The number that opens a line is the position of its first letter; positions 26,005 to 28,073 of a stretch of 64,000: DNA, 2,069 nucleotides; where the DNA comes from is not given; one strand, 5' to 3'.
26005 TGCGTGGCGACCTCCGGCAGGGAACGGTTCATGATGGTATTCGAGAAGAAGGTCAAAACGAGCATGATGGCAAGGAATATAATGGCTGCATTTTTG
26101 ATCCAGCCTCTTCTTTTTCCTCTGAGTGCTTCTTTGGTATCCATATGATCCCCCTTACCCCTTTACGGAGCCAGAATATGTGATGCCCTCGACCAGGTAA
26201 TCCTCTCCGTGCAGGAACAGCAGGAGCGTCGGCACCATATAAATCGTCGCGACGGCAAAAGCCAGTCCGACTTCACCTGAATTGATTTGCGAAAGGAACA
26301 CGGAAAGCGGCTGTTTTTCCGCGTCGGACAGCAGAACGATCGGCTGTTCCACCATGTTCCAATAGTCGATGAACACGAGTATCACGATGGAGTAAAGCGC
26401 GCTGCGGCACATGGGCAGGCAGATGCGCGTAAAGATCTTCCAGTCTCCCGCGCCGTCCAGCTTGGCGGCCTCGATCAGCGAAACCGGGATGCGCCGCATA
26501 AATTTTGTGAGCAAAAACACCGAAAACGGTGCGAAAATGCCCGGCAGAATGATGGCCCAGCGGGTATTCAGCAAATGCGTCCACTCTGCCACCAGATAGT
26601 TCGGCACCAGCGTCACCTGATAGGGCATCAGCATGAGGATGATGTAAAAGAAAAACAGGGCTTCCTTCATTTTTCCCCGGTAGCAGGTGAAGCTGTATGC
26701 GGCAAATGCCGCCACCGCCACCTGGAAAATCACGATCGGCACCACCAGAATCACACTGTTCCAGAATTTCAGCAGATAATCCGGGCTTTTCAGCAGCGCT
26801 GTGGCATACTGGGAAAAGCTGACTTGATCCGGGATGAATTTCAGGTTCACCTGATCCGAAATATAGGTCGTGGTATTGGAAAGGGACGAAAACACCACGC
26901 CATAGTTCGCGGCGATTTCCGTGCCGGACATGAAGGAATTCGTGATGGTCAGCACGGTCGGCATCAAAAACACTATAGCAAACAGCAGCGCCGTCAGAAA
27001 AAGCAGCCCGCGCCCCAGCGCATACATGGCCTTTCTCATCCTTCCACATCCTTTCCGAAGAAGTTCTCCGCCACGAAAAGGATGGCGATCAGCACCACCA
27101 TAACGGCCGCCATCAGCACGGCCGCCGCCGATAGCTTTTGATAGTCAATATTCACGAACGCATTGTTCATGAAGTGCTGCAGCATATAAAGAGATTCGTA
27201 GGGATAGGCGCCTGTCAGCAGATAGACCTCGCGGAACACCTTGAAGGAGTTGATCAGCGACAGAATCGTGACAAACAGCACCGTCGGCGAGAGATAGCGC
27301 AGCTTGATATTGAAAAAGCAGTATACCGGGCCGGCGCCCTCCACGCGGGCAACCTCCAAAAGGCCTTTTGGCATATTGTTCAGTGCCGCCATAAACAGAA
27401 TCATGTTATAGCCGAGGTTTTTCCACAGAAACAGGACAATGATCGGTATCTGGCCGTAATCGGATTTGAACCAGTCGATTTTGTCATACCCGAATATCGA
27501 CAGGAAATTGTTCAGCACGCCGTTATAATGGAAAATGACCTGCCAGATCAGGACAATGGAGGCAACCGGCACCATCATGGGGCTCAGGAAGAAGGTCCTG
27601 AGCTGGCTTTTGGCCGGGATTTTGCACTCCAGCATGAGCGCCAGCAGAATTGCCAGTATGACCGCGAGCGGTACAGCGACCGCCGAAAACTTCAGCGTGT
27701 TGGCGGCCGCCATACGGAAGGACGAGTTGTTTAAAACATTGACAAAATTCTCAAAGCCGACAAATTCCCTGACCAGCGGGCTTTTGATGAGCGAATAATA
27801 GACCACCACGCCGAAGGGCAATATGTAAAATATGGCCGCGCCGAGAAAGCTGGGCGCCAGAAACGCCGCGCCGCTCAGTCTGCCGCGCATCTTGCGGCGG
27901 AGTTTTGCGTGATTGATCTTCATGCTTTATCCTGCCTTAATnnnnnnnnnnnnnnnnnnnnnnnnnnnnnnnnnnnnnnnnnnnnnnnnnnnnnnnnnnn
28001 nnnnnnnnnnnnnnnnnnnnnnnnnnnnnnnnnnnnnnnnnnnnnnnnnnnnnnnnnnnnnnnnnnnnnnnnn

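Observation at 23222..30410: Sugar ABC importer operon that continues into a giant HlyD-like adaptor and a MacB-periplasmic-domain-only protein, with no ATPase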

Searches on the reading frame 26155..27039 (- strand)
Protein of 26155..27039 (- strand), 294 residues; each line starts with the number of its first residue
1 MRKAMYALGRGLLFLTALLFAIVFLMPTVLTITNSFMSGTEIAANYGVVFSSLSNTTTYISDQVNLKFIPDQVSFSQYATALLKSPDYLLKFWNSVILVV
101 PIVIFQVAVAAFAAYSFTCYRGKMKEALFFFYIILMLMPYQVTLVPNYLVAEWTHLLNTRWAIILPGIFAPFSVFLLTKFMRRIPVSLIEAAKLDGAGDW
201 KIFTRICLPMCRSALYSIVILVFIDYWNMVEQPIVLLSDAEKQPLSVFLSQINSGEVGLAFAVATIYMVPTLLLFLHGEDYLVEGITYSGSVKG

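Call 4: search_protein_families(library=pfam, proteins=[window:26155-27039:-], max_evalue=0.01)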
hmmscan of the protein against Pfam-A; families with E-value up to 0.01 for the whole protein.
window:26155-27039:- (294 aa): 1 family
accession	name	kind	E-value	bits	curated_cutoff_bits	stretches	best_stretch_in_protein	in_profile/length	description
PF00528.27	BPD_transp_1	-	1.8e-12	47.8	26.4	1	108-275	3-172/184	Binding-protein-dependent transport system inner membrane component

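Call 19: search_protein_families(library=ncbifam, proteins=[window:26155-27039:-], max_evalue=0.01)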
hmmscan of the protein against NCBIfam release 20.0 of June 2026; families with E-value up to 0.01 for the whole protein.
window:26155-27039:- (294 aa): 12 families
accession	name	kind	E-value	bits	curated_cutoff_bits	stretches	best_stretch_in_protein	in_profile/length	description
NF040932.1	ABC_arch_GlcU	equivalog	3.2e-29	102.4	340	1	12-290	4-268/272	glucose ABC transporter permease GlcU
NF008210.0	PRK10973.1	equivalog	1.5e-19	70.8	297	1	87-285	72-275/281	sn-glycerol-3-phosphate ABC transporter permease UgpE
NF008231.0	PRK10998.1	equivalog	3.3e-17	63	261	1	18-294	21-296/296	maltose ABC transporter permease MalG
TIGR01581.1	Mo_ABC_porter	hypoth_equivalog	1.8e-08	34.1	210.3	1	134-276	77-224/225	ABC transporter permease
NF011624.0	PRK15050.1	equivalog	5.1e-07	29.1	247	1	155-276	156-280/297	2-aminoethylphosphonate ABC transporter permease subunit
TIGR03262.1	PhnU2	equivalog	1e-06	27.7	593.25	1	80-276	44-251/546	putative 2-aminoethylphosphonate ABC transporter permease subunit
NF040931.1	ABC_arch_GlcT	equivalog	1.1e-06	28.5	360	1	174-242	160-227/278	glucose ABC transporter permease GlcT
TIGR03226.1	PhnU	equivalog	5.5e-05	22.8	283.45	1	168-275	189-297/311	2-aminoethylphosphonate ABC transporter permease subunit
TIGR02141.1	modB_ABC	equivalog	6.9e-05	22.6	182.6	1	143-223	63-145/208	molybdate ABC transporter permease subunit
NF008232.0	PRK10999.1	equivalog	0.00011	21.1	392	1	171-228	388-445/520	maltose ABC transporter permease MalF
NF007047.0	PRK09500.1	equivalog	0.00022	20.9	326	1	80-274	48-244/257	spermidine/putrescine ABC transporter permease PotC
TIGR00969.1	3a0106s02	subfamily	0.00035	20.1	240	1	158-223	141-208/272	sulfate ABC transporter permease subunit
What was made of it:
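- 26155..27039 (-): CUT1 permease 2 (MalG/UgpE-like, 294 aa) with an EAA coupling loop (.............). It overlaps permease 1 by 4 nt. NCBIfam best matches are GlcU, UgpE and MalG (call 19).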

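Call 80: find_related_loci(query=window:26155-27039:-, collection=metagenome_contigs, flank=5000)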
Query window:26155-27039:- (294 aa) in metagenome_contigs; peptide patterns used: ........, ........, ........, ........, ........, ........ (x = any residue, [..] = any of these).
600 stretches matched a pattern (row limit reached: there are more); 584 encode a relative of the query (tblastn E <= 1e-3); the best 80 are kept; 80 distinct loci.
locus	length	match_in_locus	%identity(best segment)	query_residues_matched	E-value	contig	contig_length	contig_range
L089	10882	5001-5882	79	1-294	2e-154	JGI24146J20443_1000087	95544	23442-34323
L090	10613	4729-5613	74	1-294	5e-153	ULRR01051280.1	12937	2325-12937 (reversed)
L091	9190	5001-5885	74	1-294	5e-153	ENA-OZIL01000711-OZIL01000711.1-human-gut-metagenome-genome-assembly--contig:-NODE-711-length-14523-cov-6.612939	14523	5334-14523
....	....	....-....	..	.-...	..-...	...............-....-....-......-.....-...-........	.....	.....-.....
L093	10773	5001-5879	77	1-294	6e-153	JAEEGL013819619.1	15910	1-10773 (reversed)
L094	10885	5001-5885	74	1-294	5e-153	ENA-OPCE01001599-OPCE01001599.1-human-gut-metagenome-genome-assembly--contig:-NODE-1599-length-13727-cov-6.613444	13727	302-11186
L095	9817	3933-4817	74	1-294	3e-152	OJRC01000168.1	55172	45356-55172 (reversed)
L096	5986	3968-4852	74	1-294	6e-153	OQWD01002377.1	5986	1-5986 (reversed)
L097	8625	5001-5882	77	1-294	1e-151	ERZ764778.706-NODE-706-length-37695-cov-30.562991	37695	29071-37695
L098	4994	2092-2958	76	3-294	9e-154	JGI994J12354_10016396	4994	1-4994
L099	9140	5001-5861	76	10-294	9e-152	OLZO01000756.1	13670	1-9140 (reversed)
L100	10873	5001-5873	75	1-294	8e-151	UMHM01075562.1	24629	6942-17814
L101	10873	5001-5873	75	1-294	5e-150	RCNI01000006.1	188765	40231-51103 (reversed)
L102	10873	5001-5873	74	1-294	7e-150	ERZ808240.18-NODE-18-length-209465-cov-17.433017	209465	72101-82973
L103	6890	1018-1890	74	1-294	1e-149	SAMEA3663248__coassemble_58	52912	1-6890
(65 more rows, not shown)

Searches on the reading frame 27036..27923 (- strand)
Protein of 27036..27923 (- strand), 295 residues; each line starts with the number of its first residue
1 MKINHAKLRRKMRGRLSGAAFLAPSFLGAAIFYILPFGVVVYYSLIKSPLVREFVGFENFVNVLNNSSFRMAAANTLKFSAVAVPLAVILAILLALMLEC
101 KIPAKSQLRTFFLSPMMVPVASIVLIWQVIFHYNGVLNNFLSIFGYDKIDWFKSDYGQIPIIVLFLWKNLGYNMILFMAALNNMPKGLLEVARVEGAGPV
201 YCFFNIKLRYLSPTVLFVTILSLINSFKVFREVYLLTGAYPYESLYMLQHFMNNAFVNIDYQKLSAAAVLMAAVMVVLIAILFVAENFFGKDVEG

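Call 4: search_protein_families(library=pfam, proteins=[window:27036-27923:-], max_evalue=0.01)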
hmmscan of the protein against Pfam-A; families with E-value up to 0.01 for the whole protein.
window:27036-27923:- (295 aa): 1 family
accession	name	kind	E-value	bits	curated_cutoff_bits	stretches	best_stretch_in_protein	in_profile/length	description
PF00528.27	BPD_transp_1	-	2.9e-15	56.9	26.4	1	88-289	2-178/184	Binding-protein-dependent transport system inner membrane component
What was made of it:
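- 27036..27923 (-): CUT1 permease 1 (MalF/UgpA-like, 295 aa) with an EAA coupling loop (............). Pfam BPD_transp_1 (call 4).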

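Call 19: search_protein_families(library=ncbifam, proteins=[window:27036-27923:-], max_evalue=0.01)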
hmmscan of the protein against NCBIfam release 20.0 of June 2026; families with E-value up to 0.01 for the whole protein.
window:27036-27923:- (295 aa): 10 families
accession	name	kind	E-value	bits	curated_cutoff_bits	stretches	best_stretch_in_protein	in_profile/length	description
NF007852.0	PRK10561.1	equivalog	5e-31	108.6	335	1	10-283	6-285/295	sn-glycerol-3-phosphate ABC transporter permease UgpA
NF040931.1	ABC_arch_GlcT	equivalog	1.4e-22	80.7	360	1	26-279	7-264/278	glucose ABC transporter permease GlcT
NF008232.0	PRK10999.1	equivalog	5e-12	45.3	392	1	54-241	264-458/520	maltose ABC transporter permease MalF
NF011624.0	PRK15050.1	equivalog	2.7e-11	43.1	247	1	10-283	16-279/297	2-aminoethylphosphonate ABC transporter permease subunit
TIGR03262.1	PhnU2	equivalog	3.7e-10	39.1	593.25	1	29-269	14-237/546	putative 2-aminoethylphosphonate ABC transporter permease subunit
TIGR01581.1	Mo_ABC_porter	hypoth_equivalog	9e-10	38.4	210.3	1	56-283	6-223/225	ABC transporter permease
NF008208.0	PRK10971.1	equivalog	9.2e-07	28.6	415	1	55-293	42-274/277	sulfate/thiosulfate ABC transporter permease CysT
TIGR00969.1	3a0106s02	subfamily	1.6e-06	27.8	240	1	55-281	45-266/272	sulfate ABC transporter permease subunit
NF006953.0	PRK09433.1-4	equivalog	0.00028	19.9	970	1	79-284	62-260/536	thiamine/thiamine pyrophosphate ABC transporter permease ThiP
NF043074.1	MMSYN1_0196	equivalog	0.00073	18.9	350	1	20-285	12-262/277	spermidine/putrescine ABC transporter permease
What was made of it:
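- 27036..27923 (-): NCBIfam best matches are UgpA, GlcT and MalF (call 19).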
